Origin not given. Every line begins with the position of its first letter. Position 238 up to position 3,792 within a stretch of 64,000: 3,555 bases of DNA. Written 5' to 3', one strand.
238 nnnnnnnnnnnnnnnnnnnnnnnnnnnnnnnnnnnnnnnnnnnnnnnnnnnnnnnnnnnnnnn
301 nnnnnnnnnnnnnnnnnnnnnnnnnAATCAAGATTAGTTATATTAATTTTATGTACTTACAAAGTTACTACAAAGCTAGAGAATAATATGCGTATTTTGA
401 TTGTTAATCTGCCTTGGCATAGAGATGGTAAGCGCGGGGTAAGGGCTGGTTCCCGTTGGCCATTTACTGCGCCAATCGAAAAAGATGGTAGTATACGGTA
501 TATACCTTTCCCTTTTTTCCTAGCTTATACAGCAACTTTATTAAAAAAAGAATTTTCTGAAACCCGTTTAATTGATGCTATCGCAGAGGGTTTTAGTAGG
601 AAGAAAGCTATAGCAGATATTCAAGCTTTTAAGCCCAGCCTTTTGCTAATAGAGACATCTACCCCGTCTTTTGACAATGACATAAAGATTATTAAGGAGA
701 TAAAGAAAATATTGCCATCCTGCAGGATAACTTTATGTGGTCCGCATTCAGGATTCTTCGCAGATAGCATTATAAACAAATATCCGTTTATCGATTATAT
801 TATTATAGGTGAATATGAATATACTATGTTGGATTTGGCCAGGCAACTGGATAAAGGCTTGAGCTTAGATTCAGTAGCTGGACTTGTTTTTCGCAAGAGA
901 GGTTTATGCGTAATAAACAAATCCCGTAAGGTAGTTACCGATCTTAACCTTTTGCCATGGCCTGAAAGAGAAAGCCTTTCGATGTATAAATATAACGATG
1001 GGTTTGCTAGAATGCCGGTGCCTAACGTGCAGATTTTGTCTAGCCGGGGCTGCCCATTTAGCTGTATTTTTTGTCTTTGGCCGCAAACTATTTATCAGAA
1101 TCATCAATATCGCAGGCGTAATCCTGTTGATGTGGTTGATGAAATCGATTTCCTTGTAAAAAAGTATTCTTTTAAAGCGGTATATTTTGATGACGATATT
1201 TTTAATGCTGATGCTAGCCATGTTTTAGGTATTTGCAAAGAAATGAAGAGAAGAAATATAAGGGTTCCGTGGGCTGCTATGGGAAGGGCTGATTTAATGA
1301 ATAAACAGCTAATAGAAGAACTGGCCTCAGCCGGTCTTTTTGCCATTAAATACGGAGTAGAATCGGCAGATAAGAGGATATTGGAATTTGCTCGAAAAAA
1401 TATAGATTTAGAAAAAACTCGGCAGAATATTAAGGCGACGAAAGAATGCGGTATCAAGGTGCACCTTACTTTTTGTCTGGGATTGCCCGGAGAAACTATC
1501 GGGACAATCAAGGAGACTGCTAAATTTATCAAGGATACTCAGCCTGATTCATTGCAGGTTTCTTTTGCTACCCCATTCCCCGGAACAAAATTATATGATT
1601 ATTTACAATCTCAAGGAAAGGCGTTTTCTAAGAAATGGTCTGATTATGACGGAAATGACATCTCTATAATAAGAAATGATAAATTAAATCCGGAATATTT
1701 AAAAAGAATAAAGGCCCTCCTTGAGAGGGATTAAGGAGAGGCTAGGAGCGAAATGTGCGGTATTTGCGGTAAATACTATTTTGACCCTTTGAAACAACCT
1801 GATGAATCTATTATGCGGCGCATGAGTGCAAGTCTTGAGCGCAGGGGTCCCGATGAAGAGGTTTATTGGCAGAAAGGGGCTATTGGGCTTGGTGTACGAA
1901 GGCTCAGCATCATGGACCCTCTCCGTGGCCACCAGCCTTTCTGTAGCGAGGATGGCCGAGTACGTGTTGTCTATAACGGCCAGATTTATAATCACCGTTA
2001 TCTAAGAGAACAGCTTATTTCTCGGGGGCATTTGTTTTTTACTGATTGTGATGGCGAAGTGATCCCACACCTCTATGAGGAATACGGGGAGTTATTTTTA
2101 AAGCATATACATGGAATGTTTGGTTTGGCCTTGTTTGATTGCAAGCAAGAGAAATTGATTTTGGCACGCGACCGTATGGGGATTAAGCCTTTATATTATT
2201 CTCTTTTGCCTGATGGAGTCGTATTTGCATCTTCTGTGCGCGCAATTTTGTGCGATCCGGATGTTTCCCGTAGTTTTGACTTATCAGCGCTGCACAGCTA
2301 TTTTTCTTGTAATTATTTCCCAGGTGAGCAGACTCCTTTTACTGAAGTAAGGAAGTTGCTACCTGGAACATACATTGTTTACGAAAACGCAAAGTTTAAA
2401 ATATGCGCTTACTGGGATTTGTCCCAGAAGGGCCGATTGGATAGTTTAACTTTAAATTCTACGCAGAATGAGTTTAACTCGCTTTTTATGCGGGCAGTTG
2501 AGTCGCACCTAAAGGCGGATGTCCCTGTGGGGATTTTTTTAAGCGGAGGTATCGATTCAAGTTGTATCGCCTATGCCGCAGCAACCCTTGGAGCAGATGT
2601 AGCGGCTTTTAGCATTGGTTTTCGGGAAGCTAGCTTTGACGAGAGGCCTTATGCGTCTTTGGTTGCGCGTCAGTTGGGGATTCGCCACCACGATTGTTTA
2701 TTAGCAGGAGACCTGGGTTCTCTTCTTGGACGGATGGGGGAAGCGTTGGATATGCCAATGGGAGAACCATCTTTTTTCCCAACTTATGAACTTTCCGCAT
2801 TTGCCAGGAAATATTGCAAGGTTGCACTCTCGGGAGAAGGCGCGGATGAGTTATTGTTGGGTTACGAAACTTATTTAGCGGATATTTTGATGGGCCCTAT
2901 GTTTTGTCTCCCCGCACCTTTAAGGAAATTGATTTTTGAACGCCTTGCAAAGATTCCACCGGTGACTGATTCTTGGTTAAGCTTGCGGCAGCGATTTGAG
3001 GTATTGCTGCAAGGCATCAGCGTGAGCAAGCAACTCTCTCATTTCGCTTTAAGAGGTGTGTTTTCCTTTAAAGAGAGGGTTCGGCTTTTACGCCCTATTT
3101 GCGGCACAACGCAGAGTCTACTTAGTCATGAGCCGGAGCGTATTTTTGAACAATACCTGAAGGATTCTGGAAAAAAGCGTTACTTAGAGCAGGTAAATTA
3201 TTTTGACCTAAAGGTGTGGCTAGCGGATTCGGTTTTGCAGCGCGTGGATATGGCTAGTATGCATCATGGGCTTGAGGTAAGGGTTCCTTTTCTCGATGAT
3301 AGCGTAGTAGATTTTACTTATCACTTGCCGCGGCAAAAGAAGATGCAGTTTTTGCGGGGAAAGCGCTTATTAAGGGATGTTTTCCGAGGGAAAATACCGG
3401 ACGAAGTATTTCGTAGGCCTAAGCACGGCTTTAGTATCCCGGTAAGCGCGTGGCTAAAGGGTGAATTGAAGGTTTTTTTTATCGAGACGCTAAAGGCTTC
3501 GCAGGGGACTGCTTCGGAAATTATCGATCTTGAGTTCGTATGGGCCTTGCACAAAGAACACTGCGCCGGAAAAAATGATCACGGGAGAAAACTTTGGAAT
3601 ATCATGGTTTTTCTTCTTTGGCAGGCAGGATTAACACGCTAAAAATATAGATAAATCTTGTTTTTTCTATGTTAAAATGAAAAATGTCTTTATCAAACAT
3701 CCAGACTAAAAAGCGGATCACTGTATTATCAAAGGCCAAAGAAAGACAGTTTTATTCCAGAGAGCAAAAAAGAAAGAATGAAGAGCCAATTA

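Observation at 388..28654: A 28-kb co-directional operon packed with 12 radical SAM enzymes interleaved with an Arn-like lipid-linked glycosylation toolkit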

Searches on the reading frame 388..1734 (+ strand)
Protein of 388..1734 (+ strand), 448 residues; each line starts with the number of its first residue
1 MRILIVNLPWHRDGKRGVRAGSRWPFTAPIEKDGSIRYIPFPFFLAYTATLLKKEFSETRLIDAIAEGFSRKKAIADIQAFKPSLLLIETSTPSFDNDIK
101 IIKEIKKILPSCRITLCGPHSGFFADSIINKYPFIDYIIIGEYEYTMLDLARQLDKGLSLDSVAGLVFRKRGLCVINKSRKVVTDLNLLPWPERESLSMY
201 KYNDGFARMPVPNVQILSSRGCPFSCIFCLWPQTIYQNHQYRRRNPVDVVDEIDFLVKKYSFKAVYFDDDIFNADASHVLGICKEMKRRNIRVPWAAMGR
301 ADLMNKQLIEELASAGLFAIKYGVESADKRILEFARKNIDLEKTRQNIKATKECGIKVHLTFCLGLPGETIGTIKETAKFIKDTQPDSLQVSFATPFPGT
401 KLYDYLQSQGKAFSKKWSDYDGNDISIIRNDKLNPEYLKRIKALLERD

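Call 3: search_protein_families(library=pfam, proteins=[window:388-1734:+], max_evalue=0.01)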
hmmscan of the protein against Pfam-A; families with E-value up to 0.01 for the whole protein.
window:388-1734:+ (448 aa): 2 families
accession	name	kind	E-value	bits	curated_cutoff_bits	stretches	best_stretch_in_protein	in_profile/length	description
PF04055.27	Radical_SAM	-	3.3e-19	70.1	29.5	1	218-381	3-166/166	Radical SAM superfamily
PF02310.24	B12-binding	-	1.1e-09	38.5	32.1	1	37-150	9-120/121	B12 binding domain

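Call 6: search_protein_families(library=ncbifam, proteins=[window:388-1734:+], max_evalue=0.001)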
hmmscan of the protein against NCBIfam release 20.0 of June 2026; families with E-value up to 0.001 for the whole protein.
window:388-1734:+ (448 aa): 30 families (the best 25 are shown)
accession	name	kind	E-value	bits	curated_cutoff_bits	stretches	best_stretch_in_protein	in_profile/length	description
TIGR03471.1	HpnJ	equivalog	3.3e-78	263.7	577.6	1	20-439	18-422/472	hopanoid biosynthesis associated radical SAM protein HpnJ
TIGR02026.1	BchE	equivalog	3.6e-50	171.2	481.35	1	42-435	22-413/497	magnesium-protoporphyrin IX monomethyl ester anaerobic oxidative cyclase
NF050148.1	rSAM_ApyD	equivalog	2.1e-41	142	750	1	73-406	65-393/645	RiPP biosynthesis radical SAM protein ApyD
NF038361.1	rSAM_Sden_1168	equivalog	1.8e-39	135.7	575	1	120-410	179-477/560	Sden_1168 family B12-binding radical SAM P-methyltransferase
TIGR04072.2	rSAM_ladder_B12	equivalog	1.1e-33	116.6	360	1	38-385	14-350/443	lipid biosynthesis B12-binding/radical SAM protein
TIGR04385.1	B12_rSAM_cofa1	equivalog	2.3e-32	112.8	450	1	102-382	90-362/438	B12 lower ligand biosynthesis radical SAM protein BzaD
TIGR04479.1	bcpD_PhpK_rSAM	subfamily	7.3e-32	110.4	600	1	99-393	128-420/504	PhpK family radical SAM P-methyltransferase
TIGR03975.1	rSAM_ocin_1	subfamily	5.6e-28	97.8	281.85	1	97-381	143-427/606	RiPP maturation radical SAM C-methyltransferase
TIGR04190.1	B12_SAM_Ta0216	equivalog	2.4e-27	95.7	500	1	98-383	96-393/554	TIGR04190 family B12-binding domain/radical SAM domain protein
NF033070.1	rSAM_AprD4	equivalog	1.5e-25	90.1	500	1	177-445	161-427/456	AprD4 family radical SAM diol-dehydratase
TIGR04367.1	HpnR_B12_rSAM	equivalog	2.5e-24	85.7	650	1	45-404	25-371/490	hopanoid C-3 methylase HpnR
TIGR04295.1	B12_rSAM_oligo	hypoth_equivalog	8.2e-24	84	400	1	38-338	21-315/422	TIGR04295 family B12-binding domain-containing radical SAM protein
NF040542.1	rSAM_RCCLKC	equivalog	2.6e-23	82.9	450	1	47-385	19-351/423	arsinothricin biosynthesis radical SAM protein ArsL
TIGR04014.1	B12_SAM_MJ_0865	equivalog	3.1e-23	82.2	360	1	96-410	54-362/434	methyl-coenzyme M reductase glutamine C-methyltransferase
TIGR04013.1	B12_SAM_MJ_1487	hypoth_equivalog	2.6e-19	69.3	251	2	64-250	19-186/382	TIGR04013 family B12-binding domain/radical SAM domain-containing protein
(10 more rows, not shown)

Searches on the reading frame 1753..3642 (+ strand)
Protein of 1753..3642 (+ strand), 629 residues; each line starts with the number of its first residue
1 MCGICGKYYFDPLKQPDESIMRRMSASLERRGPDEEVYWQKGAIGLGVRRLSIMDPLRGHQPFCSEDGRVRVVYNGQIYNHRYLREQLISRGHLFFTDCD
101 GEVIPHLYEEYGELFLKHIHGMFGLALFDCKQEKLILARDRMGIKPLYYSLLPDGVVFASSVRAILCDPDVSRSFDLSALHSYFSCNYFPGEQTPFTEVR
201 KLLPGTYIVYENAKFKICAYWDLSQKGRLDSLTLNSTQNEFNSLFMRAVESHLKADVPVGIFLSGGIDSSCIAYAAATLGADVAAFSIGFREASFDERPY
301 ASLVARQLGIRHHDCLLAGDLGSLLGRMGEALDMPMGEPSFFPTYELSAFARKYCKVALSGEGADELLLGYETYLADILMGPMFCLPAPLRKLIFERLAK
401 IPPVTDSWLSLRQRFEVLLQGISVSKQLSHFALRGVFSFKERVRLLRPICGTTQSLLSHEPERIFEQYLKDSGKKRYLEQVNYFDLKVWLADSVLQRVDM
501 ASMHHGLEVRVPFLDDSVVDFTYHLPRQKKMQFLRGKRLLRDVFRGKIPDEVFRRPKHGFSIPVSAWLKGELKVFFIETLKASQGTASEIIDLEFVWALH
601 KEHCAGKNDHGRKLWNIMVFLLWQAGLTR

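Call 3: search_protein_families(library=pfam, proteins=[window:1753-3642:+], max_evalue=0.01)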
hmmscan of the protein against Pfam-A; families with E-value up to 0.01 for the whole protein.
window:1753-3642:+ (629 aa): 5 families
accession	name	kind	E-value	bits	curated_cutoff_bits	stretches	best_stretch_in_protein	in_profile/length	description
PF00733.27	Asn_synthase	-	2.7e-84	284.3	21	1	241-624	2-353/354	Asparagine synthase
PF13537.11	GATase_7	-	5.2e-40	136.7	25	1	49-166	2-122/123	Glutamine amidotransferase domain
PF13522.11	GATase_6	-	3.9e-34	117.9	27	1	33-160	1-129/130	Glutamine amidotransferase domain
PF12481.13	DUF3700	-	0.00036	20.5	27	1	115-161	125-171/228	Aluminium induced protein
PF06508.19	QueC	-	0.0021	18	22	1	262-314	5-57/210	Queuosine biosynthesis protein QueC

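Call 6: search_protein_families(library=ncbifam, proteins=[window:1753-3642:+], max_evalue=0.001)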
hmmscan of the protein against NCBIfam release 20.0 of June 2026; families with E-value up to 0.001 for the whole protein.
window:1753-3642:+ (629 aa): 9 families
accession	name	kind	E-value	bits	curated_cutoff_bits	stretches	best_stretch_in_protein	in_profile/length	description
TIGR03108.1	eps_aminotran_1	hypoth_equivalog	8.8e-147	490.4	816.9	1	1-620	1-621/628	XrtA/PEP-CTERM system amidotransferase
TIGR01536.1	asn_synth_AEB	equivalog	2e-123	413.2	267.1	1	2-560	1-517/517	asparagine synthase (glutamine-hydrolyzing)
TIGR03104.1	trio_amidotrans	equivalog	7e-109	364.7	570.1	2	1-374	1-383/589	N-acetylglutaminylglutamine amidotransferase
NF006949.0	PRK09431.1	equivalog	1.8e-78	264.4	499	3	1-166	1-166/554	asparagine synthase B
NF033535.1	lass_lactam_cya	exception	4.1e-60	204.1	525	2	1-378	1-386/668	lasso peptide isopeptide bond-forming cyclase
NF033561.1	macrolact_Ik_Al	subfamily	6.2e-17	61.4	300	1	132-379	90-342/561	albusnodin/ikarugamycin family macrolactam cyclase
TIGR01135.1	glmS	equivalog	7.7e-12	44.5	418.05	1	62-166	86-198/607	glutamine--fructose-6-phosphate transaminase (isomerizing)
NF001484.0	PRK00331.1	subfamily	2.9e-11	42.5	381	1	62-166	87-199/601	isomerizing glutamine--fructose-6-phosphate transaminase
TIGR01134.1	purF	equivalog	4.8e-08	32.8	350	1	60-165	84-199/432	amidophosphoribosyltransferase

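Call 12: find_encoding_contigs(protein=window:1753-3642:+, flank=10000, max_places=6)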
Protein window:1753-3642:+ (629 aa): 2 contigs read that carry it; 2 places shown.
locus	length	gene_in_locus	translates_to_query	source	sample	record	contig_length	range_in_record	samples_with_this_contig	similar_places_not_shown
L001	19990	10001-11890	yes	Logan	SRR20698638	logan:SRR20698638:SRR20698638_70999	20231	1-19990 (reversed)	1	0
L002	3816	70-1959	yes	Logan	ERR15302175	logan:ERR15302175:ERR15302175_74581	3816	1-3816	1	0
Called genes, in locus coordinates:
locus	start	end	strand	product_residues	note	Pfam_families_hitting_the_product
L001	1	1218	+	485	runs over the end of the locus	?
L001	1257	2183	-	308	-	PF01478:Peptidase_A24 (weak)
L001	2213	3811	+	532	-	PF13231:PMT_2 (weak)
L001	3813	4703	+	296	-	PF01136:Peptidase_U32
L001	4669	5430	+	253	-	-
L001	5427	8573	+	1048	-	PF04055:Radical_SAM, PF13353:Fer4_12, PF00535:Glycos_transf_2, PF10111:Glyco_tranf_2_2, PF13641:Glyco_tranf_2_3, PF00535:Glycos_transf_2, PF10111:Glyco_tranf_2_2, PF13641:Glyco_tranf_2_3, +2 more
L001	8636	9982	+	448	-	PF02310:B12-binding, PF04055:Radical_SAM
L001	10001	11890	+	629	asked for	PF13522:GATase_6, PF13537:GATase_7, PF00733:Asn_synthase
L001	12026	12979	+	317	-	PF04055:Radical_SAM, PF13186:SPASM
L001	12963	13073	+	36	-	-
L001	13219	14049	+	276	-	PF13472:Lipase_GDSL_2 (weak)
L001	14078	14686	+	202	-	-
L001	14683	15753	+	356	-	PF01041:DegT_DnrJ_EryC1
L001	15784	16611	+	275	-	-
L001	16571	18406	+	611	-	-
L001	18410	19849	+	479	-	PF02310:B12-binding, PF19864:Radical_SAM_N2 (weak), PF04055:Radical_SAM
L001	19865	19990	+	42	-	?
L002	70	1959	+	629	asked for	PF13522:GATase_6, PF13537:GATase_7, PF00733:Asn_synthase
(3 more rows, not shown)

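Call 43: search_protein_families(library=pfam, proteins=[L001:2213-3811:+, L001:3813-4703:+, L001:4669-5430:+, L001:5427-8573:+, L001:70-1218:+], max_evalue=1)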
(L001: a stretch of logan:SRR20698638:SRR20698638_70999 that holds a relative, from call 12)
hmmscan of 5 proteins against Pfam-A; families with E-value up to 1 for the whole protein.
L001:2213-3811:+ (532 aa): 1 family
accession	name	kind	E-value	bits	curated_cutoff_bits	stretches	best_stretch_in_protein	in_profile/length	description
PF13231.12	PMT_2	-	2.3e-05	25.1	26.1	1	97-232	7-142/160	Dolichyl-phosphate-mannose-protein mannosyltransferase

L001:3813-4703:+ (296 aa): 1 family
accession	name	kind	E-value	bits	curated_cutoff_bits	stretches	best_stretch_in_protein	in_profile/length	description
PF01136.24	Peptidase_U32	-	1.1e-24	87.5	22.4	1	84-268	8-202/233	Peptidase family U32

L001:4669-5430:+ (253 aa): 2 families
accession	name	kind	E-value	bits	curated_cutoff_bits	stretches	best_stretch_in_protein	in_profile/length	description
PF23013.2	IML1_N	-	0.095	13.4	27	1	12-57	15-59/89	IML1 N-terminal double psi beta barrel domain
PF07224.18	Chlorophyllase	-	0.19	11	26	1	63-110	187-235/301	Chlorophyllase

L001:5427-8573:+ (1048 aa): 11 families
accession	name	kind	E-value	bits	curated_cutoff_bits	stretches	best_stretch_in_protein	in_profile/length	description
PF00535.33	Glycos_transf_2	-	5.1e-66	222.2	23.3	2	611-739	1-139/168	Glycosyl transferase family 2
PF13641.12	Glyco_tranf_2_3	-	1.8e-33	116.9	27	2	610-812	3-219/230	Glycosyltransferase like family 2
PF10111.15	Glyco_tranf_2_2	-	2.3e-28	99.9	27.3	3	314-518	1-202/276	Glycosyltransferase like family 2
PF04055.27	Radical_SAM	-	7.1e-15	56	29.5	1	11-96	1-93/166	Radical SAM superfamily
PF13632.12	Glyco_trans_2_3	-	7.9e-12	45.8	27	2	687-824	2-143/198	Glycosyl transferase family group 2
PF13353.11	Fer4_12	-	1.6e-08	35.3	22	1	14-92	12-93/137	4Fe-4S single cluster domain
PF13704.12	Glyco_tranf_2_4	-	1.8e-05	25.6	27.5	1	621-693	5-81/98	Glycosyl transferase family 2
PF02709.20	Glyco_transf_7C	-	3e-05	24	23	2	752-807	19-77/78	N-terminal domain of galactosyltransferase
PF13186.11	SPASM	-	0.00028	21.5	21.5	1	235-287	7-66/67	Iron-sulfur cluster-binding domain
PF13712.12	Glyco_tranf_2_5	-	0.015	15.5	27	1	650-718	20-92/210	Glycosyltransferase like family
PF13506.12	Glyco_transf_21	-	0.015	15.2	21.7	1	677-801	24-151/174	Glycosyl transferase family 21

L001:70-1218:+ (382 aa): 3 families
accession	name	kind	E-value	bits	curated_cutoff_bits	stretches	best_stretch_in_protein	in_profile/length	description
PF04055.27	Radical_SAM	-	7.6e-17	62.4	29.5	1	91-243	3-165/166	Radical SAM superfamily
PF00534.26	Glycos_transf_1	-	0.0035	17.3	26.4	1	1-35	107-141/172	Glycosyl transferases group 1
PF09233.17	Endonuc-EcoRV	-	0.025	14.5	25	1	145-251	40-150/244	Restriction endonuclease EcoRV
